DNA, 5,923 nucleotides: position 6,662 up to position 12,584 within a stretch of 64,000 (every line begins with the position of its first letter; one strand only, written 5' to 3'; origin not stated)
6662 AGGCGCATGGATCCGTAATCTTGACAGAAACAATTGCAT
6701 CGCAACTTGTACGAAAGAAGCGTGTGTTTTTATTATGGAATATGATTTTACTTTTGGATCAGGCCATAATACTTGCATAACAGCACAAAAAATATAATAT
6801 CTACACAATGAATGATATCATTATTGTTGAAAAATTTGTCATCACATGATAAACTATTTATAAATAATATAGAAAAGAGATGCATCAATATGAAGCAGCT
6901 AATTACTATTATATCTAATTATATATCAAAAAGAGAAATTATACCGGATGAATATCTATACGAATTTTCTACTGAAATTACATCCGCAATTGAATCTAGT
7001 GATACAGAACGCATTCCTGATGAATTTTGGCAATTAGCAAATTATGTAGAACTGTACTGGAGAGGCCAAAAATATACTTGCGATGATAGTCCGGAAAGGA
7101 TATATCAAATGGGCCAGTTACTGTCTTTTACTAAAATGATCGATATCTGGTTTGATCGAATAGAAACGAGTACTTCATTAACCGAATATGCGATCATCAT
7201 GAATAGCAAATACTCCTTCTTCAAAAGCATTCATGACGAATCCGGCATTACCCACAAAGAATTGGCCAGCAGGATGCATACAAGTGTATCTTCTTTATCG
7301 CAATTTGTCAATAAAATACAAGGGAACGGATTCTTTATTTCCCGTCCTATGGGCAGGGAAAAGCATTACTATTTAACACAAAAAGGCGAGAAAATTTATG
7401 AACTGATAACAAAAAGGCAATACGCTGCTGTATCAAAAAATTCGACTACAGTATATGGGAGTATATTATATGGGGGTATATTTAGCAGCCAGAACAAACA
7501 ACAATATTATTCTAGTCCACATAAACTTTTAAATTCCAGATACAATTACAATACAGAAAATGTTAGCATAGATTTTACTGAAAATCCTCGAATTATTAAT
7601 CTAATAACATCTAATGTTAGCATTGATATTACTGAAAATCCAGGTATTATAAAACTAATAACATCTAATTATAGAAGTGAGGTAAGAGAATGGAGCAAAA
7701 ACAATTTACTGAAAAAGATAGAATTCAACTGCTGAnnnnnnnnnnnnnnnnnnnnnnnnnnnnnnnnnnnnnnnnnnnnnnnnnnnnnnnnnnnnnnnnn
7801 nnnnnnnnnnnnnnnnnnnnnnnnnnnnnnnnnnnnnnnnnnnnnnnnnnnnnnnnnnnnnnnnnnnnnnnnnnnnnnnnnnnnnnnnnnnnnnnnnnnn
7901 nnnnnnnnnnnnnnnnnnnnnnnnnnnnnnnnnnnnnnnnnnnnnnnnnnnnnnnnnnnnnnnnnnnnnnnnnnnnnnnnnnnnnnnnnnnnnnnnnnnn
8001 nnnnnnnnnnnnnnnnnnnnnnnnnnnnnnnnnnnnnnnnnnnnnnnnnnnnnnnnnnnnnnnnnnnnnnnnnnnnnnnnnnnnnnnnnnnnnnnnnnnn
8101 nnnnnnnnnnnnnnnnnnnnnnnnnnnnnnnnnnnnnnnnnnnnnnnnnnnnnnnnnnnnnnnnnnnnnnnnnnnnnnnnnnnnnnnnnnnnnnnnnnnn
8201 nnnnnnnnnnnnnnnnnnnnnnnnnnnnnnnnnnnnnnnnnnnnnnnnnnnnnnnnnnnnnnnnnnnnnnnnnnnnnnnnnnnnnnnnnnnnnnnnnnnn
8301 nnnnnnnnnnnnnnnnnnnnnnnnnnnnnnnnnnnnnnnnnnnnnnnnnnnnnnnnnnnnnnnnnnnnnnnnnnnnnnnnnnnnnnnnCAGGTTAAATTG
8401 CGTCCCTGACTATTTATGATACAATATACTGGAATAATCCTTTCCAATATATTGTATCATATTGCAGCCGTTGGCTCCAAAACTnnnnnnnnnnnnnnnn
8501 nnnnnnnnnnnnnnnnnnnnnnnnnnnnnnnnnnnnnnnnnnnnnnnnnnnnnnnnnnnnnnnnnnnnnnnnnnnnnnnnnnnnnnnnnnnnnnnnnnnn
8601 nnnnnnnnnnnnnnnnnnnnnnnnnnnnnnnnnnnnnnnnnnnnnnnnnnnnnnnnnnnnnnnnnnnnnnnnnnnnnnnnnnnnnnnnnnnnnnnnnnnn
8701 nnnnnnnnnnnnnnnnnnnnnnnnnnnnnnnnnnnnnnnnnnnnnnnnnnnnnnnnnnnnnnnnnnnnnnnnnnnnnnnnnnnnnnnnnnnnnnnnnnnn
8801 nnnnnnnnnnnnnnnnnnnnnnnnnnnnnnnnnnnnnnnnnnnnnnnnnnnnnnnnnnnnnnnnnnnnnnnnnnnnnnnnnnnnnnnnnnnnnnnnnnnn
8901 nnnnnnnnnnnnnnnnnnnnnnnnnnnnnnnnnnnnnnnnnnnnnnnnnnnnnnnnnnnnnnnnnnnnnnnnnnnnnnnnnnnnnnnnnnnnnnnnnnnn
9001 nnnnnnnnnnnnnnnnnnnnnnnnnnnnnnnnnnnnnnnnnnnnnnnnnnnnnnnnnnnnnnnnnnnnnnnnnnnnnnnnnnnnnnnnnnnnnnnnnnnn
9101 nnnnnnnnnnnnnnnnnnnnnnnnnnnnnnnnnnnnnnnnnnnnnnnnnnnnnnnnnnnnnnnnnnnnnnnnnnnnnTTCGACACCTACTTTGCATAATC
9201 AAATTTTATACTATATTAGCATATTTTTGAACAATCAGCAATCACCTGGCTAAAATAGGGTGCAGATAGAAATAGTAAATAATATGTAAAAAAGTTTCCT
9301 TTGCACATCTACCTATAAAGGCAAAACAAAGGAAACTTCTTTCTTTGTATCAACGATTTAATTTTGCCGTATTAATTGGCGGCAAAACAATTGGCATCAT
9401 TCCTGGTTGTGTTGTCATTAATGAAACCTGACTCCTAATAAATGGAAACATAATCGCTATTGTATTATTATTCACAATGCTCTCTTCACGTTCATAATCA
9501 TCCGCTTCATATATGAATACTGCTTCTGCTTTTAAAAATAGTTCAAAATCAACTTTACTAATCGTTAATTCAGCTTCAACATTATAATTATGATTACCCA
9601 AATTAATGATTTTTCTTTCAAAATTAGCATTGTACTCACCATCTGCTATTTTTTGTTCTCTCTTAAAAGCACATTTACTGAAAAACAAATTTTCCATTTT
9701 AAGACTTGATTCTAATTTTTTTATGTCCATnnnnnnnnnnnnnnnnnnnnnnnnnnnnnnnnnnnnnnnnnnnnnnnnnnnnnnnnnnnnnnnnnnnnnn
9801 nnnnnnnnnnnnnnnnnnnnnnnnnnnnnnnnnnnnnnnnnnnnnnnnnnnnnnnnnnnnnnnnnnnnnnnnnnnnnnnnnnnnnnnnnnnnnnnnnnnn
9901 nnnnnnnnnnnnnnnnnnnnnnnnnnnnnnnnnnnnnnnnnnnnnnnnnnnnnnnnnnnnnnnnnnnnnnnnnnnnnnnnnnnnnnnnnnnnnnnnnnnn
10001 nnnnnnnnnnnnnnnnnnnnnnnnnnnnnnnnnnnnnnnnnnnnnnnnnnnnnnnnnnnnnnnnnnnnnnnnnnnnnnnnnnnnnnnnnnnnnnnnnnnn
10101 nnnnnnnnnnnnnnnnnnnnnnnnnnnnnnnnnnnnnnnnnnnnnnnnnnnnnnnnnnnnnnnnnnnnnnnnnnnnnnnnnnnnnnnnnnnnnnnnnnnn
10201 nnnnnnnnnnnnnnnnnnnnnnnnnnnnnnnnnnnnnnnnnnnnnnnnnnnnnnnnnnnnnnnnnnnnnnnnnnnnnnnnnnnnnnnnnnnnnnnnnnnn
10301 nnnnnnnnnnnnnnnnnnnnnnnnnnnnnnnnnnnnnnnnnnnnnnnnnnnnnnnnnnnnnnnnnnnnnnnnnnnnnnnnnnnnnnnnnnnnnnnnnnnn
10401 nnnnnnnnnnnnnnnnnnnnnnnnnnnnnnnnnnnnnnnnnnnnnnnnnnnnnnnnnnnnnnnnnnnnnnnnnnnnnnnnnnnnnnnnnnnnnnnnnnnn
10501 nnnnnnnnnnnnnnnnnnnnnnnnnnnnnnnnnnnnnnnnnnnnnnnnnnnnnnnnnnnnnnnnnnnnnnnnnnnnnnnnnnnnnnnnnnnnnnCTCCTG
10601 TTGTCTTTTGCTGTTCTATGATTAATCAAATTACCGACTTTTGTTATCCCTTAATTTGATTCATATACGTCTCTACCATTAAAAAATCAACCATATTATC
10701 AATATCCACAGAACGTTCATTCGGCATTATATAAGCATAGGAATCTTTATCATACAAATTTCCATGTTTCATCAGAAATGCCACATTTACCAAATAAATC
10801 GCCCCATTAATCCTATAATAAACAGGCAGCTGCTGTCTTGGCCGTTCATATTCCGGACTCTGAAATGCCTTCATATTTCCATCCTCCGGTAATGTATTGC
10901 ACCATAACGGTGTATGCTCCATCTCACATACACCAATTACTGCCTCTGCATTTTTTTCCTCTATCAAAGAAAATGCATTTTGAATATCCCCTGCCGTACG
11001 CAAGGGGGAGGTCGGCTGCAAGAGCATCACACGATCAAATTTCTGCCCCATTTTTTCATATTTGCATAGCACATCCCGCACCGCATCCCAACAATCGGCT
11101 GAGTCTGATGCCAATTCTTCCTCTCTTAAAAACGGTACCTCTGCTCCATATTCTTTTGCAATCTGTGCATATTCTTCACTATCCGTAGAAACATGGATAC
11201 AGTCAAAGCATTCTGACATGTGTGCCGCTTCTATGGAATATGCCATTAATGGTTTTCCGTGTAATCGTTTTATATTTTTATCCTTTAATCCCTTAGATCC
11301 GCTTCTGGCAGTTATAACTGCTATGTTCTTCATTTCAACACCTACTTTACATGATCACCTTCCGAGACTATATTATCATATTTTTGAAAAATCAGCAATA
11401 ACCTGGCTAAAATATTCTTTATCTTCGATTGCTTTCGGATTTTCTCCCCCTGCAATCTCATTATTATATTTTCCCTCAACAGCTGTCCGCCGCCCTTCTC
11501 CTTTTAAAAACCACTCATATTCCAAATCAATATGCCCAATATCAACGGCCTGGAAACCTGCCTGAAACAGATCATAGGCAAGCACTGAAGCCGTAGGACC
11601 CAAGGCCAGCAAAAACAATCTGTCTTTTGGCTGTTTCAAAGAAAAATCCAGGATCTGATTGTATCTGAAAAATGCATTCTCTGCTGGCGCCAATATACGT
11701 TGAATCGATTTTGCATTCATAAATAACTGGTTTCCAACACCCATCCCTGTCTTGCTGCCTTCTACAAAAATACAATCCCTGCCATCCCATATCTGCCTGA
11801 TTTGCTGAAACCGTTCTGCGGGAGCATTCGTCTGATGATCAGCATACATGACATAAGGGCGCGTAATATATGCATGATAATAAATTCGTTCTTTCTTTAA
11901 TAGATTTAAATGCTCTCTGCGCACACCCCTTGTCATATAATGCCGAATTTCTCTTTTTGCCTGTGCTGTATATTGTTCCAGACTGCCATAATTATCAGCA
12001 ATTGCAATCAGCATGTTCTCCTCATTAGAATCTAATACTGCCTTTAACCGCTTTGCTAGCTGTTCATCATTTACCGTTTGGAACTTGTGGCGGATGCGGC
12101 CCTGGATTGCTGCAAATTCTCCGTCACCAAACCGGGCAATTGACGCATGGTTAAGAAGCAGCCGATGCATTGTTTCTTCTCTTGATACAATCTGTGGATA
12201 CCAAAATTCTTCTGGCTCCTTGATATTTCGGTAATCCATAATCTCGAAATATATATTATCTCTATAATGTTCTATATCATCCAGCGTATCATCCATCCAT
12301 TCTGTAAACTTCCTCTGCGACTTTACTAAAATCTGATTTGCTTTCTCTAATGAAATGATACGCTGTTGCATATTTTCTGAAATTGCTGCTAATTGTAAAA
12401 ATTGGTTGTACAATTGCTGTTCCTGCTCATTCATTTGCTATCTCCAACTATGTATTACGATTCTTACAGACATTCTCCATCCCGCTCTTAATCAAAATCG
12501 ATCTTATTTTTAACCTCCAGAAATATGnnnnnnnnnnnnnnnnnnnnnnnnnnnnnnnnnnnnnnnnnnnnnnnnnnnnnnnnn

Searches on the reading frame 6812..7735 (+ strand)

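Call 21: search_protein_families(library=pfam, proteins=[window:6812-7735:+], max_evalue=0.001)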
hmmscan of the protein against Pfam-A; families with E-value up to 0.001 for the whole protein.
window:6812-7735:+ (307 aa): 1 family
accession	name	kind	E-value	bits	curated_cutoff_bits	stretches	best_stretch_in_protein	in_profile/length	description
PF01047.28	MarR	-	0.00095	19.5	24.6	0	138-174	10-46/59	MarR family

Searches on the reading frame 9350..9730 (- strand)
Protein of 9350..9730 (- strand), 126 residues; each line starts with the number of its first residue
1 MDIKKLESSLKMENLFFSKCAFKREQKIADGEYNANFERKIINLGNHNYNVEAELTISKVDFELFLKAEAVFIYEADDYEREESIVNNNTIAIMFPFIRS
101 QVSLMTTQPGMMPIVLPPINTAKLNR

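Call 21: search_protein_families(library=pfam, proteins=[window:9350-9730:-], max_evalue=0.001)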
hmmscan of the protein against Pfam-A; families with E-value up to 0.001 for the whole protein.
window:9350-9730:- (126 aa): 1 family
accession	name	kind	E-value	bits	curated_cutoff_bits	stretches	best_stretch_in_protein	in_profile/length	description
PF02556.19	SecB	-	1.7e-06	28.4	26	1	33-124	37-133/141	Preprotein translocase subunit SecB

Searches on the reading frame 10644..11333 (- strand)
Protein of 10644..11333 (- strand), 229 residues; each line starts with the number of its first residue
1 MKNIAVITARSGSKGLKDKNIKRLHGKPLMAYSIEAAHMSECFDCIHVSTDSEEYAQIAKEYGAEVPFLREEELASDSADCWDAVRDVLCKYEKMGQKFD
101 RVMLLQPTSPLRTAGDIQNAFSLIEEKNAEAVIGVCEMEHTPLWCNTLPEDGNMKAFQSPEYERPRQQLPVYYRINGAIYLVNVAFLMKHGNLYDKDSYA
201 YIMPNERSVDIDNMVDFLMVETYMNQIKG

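Call 21: search_protein_families(library=pfam, proteins=[window:10644-11333:-], max_evalue=0.001)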
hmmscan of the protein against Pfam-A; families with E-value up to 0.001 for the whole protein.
window:10644-11333:- (229 aa): 1 family
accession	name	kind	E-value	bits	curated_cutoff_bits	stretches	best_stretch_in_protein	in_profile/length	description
PF02348.25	CTP_transf_3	-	7.1e-26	91.8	22.6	1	4-130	1-120/217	Cytidylyltransferase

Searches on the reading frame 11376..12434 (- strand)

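Call 10: search_protein_families(library=pfam, proteins=[window:11376-12434:-], max_evalue=0.001)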
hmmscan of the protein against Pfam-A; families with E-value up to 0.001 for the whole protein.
window:11376-12434:- (352 aa): 1 family
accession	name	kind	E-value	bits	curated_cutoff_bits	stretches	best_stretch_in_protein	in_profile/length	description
PF08759.17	GT-D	-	1.1e-83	280.9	27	1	99-326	1-224/225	Glycosyltransferase GT-D fold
